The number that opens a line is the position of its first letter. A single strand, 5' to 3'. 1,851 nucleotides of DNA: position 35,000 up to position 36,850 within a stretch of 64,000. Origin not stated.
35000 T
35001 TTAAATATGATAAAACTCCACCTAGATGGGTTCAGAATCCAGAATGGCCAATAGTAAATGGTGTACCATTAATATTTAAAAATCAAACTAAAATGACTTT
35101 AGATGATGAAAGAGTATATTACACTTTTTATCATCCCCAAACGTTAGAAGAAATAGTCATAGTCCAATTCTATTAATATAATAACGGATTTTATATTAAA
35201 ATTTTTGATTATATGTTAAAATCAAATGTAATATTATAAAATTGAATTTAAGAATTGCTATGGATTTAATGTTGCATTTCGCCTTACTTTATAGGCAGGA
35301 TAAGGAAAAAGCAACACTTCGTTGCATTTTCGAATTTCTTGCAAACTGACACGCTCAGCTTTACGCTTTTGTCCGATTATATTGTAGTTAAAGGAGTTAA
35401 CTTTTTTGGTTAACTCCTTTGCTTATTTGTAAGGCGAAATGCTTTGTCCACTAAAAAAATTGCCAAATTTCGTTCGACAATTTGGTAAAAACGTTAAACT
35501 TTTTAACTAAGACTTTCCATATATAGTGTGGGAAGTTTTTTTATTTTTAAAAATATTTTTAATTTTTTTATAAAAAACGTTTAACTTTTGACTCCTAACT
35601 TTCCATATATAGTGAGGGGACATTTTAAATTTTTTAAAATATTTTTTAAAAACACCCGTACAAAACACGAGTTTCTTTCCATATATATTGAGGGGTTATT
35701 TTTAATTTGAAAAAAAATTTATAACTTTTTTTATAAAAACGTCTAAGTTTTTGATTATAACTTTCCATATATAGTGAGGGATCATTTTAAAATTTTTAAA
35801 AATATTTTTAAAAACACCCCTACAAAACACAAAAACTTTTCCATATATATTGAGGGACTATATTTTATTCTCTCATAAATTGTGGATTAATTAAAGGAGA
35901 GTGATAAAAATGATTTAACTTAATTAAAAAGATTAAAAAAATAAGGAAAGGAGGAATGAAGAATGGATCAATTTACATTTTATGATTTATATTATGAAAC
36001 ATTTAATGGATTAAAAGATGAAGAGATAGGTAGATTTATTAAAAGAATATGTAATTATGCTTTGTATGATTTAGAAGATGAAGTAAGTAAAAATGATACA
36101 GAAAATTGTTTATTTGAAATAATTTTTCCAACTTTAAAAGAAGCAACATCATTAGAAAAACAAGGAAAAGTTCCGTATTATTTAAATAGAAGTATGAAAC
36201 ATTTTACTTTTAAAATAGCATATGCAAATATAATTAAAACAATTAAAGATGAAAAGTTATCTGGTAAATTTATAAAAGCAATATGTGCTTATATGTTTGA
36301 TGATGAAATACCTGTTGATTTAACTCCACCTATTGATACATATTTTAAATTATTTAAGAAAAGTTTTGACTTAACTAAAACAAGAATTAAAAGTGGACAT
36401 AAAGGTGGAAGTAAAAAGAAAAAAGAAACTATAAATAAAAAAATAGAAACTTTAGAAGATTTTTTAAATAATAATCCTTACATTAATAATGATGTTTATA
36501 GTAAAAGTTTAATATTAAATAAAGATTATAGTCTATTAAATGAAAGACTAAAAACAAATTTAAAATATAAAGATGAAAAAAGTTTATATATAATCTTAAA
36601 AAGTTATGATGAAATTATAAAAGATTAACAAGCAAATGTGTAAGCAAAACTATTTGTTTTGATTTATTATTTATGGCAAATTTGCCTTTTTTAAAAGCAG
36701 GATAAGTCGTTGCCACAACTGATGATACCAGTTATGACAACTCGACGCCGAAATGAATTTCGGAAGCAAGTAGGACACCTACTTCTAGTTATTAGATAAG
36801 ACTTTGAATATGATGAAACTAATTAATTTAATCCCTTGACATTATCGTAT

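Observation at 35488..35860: ORF-free tandem array with five promoter-like repeats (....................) related to the island motif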

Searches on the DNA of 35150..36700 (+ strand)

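Call 8: search_dna_similar(query=window:35300-36700:+, collection=phages, mode=distant)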
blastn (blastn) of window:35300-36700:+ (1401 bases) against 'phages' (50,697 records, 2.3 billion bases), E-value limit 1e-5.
No match.

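Call 9: search_dna_similar(query=window:35300-36700:+, collection=plasmids, mode=distant)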
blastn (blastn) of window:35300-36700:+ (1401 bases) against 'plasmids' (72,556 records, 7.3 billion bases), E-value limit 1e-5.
No match.
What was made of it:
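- Tried and rejected: DNA similarity of 35300-36700 to the phage and plasmid collections: no match (calls 8, 9).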

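Call 11: search_rna_families(source=window, start=35150, end=36000, threshold=evalue, max_evalue=10)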
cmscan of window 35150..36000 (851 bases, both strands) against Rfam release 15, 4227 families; matches with E-value up to 10: 9.
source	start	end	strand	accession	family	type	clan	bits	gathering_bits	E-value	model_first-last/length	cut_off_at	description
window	35387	35423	-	RF01374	CRISPR-DR61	Gene; CRISPR;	-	23.1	38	0.29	1-37/37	no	CRISPR RNA direct repeat element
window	35412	35544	+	RF00515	PyrR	Cis-reg;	-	21.4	54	2.2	1-115/115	no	PyrR binding site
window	35809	35902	-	RF00401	SNORA20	Gene; snRNA; snoRNA; HACA-box;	CL00030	19.9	60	1.7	1-128/128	no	Small nucleolar RNA SNORA20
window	35618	35657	-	RF03339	mir-3047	Gene; miRNA;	-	18.8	53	0.94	11-49/61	no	mir-3047 microRNA precursor family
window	35774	35822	-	RF03339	mir-3047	Gene; miRNA;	-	16.5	53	3.8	1-61/61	no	mir-3047 microRNA precursor family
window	35631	35653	+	RF00207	K10_TLS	Cis-reg;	-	15.7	43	5.8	13-35/48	no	K10 transport/localisation element (TLS)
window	35260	35344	-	RF00092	SNORA63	Gene; snRNA; snoRNA; HACA-box;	-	15.7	90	9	1-130/130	no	Small nucleolar RNA SNORA63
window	35174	35198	+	RF00819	mir-246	Gene; miRNA;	-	15.6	60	4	24-48/72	no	mir-246 microRNA precursor family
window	35295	35321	+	RF01128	sR43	Gene; snRNA; snoRNA; CD-box;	-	10.9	45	6.4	1-56/56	no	Small nucleolar RNA sR42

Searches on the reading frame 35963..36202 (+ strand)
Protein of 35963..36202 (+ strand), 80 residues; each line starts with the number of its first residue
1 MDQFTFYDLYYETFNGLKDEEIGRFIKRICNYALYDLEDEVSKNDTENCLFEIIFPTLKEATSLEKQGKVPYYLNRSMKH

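Call 96: predict_structure(alignment_id=A4)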
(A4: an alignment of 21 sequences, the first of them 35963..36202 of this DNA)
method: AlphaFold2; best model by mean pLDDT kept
length: 80 residues; sequences in the alignment: 21
mean_pLDDT: 77.3   pTM: 0.62
mean pLDDT of the five models: 77.3, 76.5, 75.7, 72.7, 69.7
residues with pLDDT >= 90: 0; 70-90: 62; 50-70: 14; < 50: 4
segments of 3 or more residues with pLDDT < 50: 78-80
pLDDT, mean of each block of 10 residues (from residue 1): 67 84 87 83 86 87 71 54
secondary structure, 60 per line:
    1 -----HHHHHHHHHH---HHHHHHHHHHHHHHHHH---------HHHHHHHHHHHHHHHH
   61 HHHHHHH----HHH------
elements in order: H6-15 H19-35 H45-67

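Call 99: fold_search(model_id=the predicted structure, library=pdb)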
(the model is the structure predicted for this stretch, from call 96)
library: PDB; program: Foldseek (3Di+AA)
matches with E <= 10: 38; with E <= 0.001: 0
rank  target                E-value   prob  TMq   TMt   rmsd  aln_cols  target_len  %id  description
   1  8s0c_E                1.6e+00  0.10  0.27  0.08  12.8        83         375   19  H. sapiens ORC1-5 bound to double stranded DNA as part of the MCM-ORC complex (released 2024-10-02)
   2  7ac1_MODEL_1_A        1.9e+00  0.23  0.36  0.38  11.4        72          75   14  Solution structure of the TAF4-RST domain (released 2021-10-06)
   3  4uvq                  2.9e+00  0.08  0.25  0.11  13.0        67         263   12  PatG Domain of Unknown Function (released 2014-09-17)
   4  6nhj_2                3.1e+00  0.10  0.31  0.17   7.6        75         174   11  Atomic structures and deletion mutant reveal different capsid-binding patterns and functional significance of tegument (released 2019-03-06)
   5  8axk_t                3.1e+00  0.06  0.24  0.25  13.9        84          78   12  Type 3 secretion system export apparatus core, inner rod and needle of Shigella flexneri (released 2023-03-01)
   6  7jpo_E                3.7e+00  0.07  0.30  0.08  12.9       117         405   17  ORC-O1AAA: Human Origin Recognition Complex (ORC) with dynamic/unresolved ORC2 WH (released 2020-09-02)
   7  2l09_MODEL_1_A        3.9e+00  0.12  0.30  0.37  12.6        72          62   15  Solution NMR Structure of Protein asr4154 from Nostoc sp. PCC7120 Northeast Structural Genomics Consortium tar (released 2010-08-25)
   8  6ugd_D                4.9e+00  0.09  0.34  0.11  13.5        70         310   11  Katanin hexamer in the spiral conformation in complex with substrate (released 2019-10-09)
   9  5wc0_A                5.2e+00  0.08  0.33  0.12  12.2        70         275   13  katanin hexamer in spiral conformation (released 2017-08-09)
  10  9m6x_A                5.2e+00  0.07  0.31  0.23  12.3        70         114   16  Cryo-EM structure of bacteriophage NF5 neck (released 2025-12-17)
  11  4llc_B                5.2e+00  0.05  0.23  0.17  12.7        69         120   17  The crystal structure of R60E mutant of the histidine kinase (KinB) sensor domain from Pseudomonas aeruginosa PA01 (released 2013-08-07)
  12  8axk_b                5.2e+00  0.04  0.24  0.23  13.8        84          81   12  Type 3 secretion system export apparatus core, inner rod and needle of Shigella flexneri (released 2023-03-01)
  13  3pmr_A                6.2e+00  0.05  0.28  0.13  15.4        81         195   18  Crystal Structure of E2 domain of Human Amyloid Precursor-Like Protein 1 (released 2011-06-01)
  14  2h56_C                6.5e+00  0.07  0.35  0.18   8.4        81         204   14  Crystal structure of DNA-3-methyladenine glycosidase (10174367) from Bacillus halodurans at 2.55 A resolution (released 2006-07-25)
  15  2qq4_A                6.9e+00  0.15  0.46  0.29   6.5        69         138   12  Crystal structure of Iron-sulfur cluster biosynthesis protein IscU (TTHA1736) from thermus thermophilus HB8 (released 2008-07-29)
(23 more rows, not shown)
